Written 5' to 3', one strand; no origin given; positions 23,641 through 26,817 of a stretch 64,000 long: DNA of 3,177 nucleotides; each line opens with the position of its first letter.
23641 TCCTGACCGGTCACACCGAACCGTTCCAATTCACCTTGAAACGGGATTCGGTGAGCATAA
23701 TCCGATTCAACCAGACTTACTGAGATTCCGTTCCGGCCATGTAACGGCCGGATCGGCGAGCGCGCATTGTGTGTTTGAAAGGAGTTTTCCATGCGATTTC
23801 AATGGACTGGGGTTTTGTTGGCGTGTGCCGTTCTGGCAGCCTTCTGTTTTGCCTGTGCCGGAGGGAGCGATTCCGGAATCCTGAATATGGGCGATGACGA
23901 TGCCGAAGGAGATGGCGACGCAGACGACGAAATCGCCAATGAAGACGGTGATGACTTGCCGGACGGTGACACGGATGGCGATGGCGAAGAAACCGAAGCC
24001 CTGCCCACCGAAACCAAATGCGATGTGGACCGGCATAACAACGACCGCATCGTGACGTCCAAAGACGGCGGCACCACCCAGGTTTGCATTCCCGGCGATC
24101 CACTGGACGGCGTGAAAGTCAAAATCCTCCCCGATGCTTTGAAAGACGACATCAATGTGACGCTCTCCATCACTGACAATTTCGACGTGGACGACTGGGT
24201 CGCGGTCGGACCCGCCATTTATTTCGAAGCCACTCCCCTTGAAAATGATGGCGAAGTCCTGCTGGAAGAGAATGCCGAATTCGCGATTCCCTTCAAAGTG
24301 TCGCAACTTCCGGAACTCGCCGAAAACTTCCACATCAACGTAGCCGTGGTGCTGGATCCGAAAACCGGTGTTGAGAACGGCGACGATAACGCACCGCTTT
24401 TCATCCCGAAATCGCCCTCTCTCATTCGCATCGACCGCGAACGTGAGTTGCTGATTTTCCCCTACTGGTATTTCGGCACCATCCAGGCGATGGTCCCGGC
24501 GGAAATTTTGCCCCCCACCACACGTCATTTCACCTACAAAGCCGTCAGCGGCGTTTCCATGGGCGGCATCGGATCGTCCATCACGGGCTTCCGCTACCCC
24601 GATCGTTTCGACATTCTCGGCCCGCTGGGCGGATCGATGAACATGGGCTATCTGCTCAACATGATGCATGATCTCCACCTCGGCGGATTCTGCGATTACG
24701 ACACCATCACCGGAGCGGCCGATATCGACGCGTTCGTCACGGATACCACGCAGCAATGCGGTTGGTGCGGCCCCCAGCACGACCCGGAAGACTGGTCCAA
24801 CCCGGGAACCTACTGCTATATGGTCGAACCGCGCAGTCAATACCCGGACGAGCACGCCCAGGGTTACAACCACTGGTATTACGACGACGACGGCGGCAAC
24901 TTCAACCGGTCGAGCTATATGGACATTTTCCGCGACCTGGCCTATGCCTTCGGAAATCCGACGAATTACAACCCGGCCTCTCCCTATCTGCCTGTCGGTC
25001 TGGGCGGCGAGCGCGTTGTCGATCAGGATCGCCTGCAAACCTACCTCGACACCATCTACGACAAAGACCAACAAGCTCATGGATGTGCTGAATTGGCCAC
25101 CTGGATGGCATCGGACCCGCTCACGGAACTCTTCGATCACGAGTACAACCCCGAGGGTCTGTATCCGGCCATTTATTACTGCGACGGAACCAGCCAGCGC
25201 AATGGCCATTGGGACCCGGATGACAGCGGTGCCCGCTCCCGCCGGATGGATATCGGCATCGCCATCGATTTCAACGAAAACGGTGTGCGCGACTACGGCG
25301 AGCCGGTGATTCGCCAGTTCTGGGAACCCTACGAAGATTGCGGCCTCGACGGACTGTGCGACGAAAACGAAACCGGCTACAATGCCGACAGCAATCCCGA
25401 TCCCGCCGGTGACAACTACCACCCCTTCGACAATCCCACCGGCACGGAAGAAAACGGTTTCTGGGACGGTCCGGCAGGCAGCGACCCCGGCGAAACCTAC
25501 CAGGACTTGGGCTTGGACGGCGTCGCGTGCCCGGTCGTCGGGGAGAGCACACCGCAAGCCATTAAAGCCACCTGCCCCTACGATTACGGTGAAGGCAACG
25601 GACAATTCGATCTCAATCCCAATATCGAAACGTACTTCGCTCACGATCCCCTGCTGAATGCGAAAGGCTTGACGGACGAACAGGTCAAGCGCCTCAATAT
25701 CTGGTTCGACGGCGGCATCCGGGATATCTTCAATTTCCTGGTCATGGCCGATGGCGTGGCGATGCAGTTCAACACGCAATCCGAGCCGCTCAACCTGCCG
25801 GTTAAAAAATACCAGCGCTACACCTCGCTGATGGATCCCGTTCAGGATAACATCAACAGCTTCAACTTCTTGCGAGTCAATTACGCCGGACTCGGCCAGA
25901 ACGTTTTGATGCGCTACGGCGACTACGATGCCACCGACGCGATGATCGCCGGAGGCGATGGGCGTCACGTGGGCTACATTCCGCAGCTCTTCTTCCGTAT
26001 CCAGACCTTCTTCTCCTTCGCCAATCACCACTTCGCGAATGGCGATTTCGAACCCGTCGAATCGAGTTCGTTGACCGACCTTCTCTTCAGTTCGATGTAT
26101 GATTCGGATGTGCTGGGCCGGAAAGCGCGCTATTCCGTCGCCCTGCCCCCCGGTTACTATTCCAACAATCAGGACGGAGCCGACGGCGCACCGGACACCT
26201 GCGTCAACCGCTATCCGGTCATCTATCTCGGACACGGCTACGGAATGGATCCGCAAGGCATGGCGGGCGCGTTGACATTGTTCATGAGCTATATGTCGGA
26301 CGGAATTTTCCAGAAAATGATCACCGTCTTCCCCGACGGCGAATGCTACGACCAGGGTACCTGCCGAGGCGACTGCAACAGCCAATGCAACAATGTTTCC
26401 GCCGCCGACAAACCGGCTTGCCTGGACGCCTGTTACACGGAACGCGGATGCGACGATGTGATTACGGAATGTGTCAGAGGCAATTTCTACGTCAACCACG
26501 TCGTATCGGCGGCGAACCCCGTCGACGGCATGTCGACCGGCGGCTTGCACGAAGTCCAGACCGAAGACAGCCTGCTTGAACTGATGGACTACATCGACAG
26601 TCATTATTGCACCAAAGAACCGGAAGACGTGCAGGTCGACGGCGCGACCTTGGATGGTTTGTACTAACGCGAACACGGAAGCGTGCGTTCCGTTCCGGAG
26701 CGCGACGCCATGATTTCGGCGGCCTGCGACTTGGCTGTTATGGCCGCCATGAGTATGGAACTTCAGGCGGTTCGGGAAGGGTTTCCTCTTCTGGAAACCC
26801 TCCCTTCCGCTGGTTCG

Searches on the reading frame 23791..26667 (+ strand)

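Call 17: search_protein_families(library=ncbifam, proteins=[window:23791-26667:+], max_evalue=0.00001)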
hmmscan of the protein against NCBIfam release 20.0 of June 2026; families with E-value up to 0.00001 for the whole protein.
window:23791-26667:+ (958 aa): 0 families

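Call 68: search_protein_families(library=pfam, proteins=[window:23791-26667:+], max_evalue=0.001)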
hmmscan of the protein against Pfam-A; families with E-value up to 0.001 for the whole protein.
window:23791-26667:+ (958 aa): 1 family
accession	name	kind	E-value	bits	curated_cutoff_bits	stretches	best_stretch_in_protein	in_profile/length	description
PF00756.26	Esterase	-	1.7e-06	28.4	22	0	248-276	115-143/251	Putative esterase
